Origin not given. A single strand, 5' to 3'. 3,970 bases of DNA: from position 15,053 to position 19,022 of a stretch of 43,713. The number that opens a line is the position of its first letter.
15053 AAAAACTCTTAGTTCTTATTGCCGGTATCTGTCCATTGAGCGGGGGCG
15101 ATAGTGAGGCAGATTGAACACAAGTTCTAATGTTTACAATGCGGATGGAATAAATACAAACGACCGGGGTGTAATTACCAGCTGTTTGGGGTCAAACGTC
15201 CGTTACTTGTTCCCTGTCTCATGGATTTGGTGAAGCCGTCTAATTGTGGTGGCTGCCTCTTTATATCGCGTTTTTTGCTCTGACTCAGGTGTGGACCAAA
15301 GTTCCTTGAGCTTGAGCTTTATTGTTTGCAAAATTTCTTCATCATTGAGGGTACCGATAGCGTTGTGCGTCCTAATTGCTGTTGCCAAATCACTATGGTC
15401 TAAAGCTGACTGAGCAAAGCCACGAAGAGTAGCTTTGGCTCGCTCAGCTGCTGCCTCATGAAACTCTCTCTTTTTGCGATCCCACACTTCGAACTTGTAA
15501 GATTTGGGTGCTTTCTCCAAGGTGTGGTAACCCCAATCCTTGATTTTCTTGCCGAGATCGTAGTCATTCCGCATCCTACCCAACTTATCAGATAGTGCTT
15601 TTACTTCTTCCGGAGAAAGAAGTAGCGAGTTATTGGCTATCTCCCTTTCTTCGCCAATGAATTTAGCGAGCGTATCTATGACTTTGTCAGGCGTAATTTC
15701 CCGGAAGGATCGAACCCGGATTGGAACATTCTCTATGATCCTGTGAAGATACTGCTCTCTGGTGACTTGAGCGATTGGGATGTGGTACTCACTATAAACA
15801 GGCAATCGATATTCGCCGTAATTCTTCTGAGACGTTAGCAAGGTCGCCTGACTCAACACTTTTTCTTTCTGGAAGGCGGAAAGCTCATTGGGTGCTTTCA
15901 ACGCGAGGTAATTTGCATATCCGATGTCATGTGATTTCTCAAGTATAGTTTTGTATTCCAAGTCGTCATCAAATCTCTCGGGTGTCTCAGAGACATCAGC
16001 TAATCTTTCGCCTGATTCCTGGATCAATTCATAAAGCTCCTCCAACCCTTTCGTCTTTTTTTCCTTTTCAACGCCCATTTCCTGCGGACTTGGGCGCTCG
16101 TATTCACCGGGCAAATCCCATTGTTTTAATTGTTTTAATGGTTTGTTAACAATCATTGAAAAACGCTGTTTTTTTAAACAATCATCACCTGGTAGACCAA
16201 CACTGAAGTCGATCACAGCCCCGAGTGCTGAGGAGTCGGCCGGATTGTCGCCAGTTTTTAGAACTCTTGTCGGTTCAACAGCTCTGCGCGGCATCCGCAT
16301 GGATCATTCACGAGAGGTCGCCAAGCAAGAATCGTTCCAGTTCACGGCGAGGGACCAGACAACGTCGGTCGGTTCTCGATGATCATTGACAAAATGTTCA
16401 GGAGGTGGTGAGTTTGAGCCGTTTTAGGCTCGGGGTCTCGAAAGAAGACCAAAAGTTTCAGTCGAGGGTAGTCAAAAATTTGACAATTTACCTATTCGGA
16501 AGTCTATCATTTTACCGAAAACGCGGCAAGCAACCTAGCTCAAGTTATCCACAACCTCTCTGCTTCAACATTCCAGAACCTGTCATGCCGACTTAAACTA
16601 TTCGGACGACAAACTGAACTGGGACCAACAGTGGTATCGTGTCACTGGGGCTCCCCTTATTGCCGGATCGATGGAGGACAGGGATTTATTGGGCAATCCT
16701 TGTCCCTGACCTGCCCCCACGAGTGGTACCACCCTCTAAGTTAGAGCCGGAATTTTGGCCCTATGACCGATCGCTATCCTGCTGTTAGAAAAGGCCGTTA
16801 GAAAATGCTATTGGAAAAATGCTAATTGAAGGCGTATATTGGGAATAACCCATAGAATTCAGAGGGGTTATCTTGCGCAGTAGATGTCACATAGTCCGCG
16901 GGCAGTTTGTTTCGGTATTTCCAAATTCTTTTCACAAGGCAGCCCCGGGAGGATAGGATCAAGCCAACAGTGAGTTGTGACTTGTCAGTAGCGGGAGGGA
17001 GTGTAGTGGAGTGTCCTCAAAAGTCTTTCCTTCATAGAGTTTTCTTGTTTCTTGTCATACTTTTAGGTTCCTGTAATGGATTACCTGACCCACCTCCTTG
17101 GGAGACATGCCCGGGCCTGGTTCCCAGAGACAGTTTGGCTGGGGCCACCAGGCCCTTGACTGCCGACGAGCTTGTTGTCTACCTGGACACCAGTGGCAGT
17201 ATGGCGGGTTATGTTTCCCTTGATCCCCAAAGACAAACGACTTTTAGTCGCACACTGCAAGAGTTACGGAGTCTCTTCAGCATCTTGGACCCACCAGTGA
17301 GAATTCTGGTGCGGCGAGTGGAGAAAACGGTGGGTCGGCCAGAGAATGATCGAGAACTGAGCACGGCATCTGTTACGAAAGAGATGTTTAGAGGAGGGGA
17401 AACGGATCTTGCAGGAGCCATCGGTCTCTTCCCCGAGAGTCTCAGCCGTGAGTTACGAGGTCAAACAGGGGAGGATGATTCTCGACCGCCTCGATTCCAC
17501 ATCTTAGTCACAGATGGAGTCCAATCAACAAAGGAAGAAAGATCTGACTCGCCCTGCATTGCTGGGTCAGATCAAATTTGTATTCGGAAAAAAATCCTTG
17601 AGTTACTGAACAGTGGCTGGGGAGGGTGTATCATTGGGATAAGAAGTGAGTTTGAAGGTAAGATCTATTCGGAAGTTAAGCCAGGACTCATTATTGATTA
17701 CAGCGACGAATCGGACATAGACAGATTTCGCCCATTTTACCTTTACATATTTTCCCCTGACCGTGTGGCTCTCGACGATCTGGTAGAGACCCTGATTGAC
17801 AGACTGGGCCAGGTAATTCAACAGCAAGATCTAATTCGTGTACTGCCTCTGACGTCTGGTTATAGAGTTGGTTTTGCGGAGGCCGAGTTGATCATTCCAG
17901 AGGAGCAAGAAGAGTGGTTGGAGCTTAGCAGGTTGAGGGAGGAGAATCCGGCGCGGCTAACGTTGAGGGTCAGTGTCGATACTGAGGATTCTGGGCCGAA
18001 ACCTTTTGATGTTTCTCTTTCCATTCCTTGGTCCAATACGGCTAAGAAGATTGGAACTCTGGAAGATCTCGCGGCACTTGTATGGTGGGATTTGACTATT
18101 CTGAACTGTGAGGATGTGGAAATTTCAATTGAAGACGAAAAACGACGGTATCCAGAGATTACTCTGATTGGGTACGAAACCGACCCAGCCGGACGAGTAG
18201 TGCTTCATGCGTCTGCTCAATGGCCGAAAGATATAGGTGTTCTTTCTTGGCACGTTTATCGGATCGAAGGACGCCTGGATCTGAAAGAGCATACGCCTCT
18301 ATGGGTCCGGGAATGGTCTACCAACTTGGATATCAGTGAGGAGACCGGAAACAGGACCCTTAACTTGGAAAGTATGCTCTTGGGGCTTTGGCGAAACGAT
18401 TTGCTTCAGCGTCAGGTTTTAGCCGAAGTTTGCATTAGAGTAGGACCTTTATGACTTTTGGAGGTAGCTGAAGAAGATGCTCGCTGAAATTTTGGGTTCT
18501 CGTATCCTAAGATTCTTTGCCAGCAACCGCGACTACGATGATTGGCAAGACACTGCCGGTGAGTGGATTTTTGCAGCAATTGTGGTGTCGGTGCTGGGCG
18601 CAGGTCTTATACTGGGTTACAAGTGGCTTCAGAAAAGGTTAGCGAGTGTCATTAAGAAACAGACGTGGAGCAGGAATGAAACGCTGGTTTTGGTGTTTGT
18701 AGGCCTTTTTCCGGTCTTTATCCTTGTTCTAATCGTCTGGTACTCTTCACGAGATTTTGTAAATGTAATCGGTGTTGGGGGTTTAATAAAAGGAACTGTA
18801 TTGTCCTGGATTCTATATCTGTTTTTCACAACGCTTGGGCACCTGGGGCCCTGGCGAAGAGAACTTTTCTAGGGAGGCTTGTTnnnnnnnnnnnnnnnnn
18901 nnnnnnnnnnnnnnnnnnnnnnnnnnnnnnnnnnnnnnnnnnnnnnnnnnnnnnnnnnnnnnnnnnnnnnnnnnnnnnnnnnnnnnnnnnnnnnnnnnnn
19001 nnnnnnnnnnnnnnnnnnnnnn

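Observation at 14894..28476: Ghost copies of a mobile-element terminus (with excisionase 3' remnants) bracket the tubulin-like operon, suggesting tandem accretion or cargo swapping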

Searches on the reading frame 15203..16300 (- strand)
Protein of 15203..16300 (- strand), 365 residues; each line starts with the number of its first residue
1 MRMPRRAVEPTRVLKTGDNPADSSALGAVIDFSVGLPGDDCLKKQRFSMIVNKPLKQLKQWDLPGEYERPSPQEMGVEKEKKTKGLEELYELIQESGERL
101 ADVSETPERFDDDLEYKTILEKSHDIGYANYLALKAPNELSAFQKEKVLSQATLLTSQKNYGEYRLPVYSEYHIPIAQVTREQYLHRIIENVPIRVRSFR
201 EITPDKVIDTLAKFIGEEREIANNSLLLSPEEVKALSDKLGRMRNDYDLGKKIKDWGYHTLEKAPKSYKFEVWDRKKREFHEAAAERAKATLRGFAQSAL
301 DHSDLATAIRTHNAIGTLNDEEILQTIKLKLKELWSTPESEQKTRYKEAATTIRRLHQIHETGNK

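Call 8: search_protein_families(library=pfam, proteins=[window:15203-16300:-], max_evalue=0.01)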
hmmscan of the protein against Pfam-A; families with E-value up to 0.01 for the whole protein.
window:15203-16300:- (365 aa): 0 families

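Call 49: search_protein_families(library=padloc, proteins=[window:15203-16300:-], max_evalue=0.01)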
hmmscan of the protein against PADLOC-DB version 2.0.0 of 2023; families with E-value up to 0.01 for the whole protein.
window:15203-16300:- (365 aa): 0 families

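Call 102: search_protein_families(library=ncbifam, proteins=[window:15203-16300:-], max_evalue=0.001)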
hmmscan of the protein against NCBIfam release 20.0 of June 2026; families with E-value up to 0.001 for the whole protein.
window:15203-16300:- (365 aa): 0 families

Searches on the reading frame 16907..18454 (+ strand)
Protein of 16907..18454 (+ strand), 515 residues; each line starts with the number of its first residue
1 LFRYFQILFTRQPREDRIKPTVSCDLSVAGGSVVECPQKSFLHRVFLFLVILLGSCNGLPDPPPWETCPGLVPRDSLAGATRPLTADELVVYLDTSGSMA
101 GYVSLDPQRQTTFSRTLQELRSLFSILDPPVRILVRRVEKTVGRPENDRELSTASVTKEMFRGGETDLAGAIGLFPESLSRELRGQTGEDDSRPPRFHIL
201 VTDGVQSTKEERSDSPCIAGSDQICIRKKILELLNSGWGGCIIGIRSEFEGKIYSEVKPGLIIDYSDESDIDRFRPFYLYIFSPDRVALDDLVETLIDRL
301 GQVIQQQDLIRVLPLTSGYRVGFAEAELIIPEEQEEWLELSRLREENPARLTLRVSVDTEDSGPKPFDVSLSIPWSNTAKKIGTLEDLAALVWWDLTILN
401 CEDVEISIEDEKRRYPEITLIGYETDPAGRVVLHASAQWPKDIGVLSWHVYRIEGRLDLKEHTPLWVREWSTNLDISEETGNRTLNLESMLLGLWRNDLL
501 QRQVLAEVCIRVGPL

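Call 8: search_protein_families(library=pfam, proteins=[window:16907-18454:+], max_evalue=0.01)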
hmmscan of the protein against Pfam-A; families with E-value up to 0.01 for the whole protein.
window:16907-18454:+ (515 aa): 0 families

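Call 48: search_solved_structures(query=window:16907-18454:+, max_evalue=1)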
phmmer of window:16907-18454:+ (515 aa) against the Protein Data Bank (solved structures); distinct sequences matched with E-value up to 1: 0.
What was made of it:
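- Tried and rejected: PDB sequence search with the 515-aa protein: no hit (call 48).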

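Call 49: search_protein_families(library=padloc, proteins=[window:16907-18454:+], max_evalue=0.01)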
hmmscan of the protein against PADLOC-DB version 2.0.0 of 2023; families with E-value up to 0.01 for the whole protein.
window:16907-18454:+ (515 aa): 0 families

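Call 75: search_protein_families(library=pfam, proteins=[window:16907-18454:+], max_evalue=5)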
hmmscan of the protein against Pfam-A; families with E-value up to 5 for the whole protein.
window:16907-18454:+ (515 aa): 1 family
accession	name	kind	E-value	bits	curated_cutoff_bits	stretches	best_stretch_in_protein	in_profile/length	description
PF13519.12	VWA_2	-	0.25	12.4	27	1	90-204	2-106/107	von Willebrand factor type A domain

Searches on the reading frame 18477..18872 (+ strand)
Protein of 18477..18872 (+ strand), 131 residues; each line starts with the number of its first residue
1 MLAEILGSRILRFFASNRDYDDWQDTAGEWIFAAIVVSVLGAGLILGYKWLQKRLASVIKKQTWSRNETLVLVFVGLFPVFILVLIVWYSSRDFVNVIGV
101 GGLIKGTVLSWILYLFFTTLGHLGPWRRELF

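Call 8: search_protein_families(library=pfam, proteins=[window:18477-18872:+], max_evalue=0.01)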
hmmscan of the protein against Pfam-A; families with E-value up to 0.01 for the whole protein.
window:18477-18872:+ (131 aa): 1 family
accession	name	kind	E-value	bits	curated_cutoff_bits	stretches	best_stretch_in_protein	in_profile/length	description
PF15420.11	Abhydrolase_9_N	-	0.00079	20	27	1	9-89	33-111/208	Alpha/beta-hydrolase family N-terminus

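Call 49: search_protein_families(library=padloc, proteins=[window:18477-18872:+], max_evalue=0.01)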
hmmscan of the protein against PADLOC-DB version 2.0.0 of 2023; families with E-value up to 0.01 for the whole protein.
window:18477-18872:+ (131 aa): 0 families
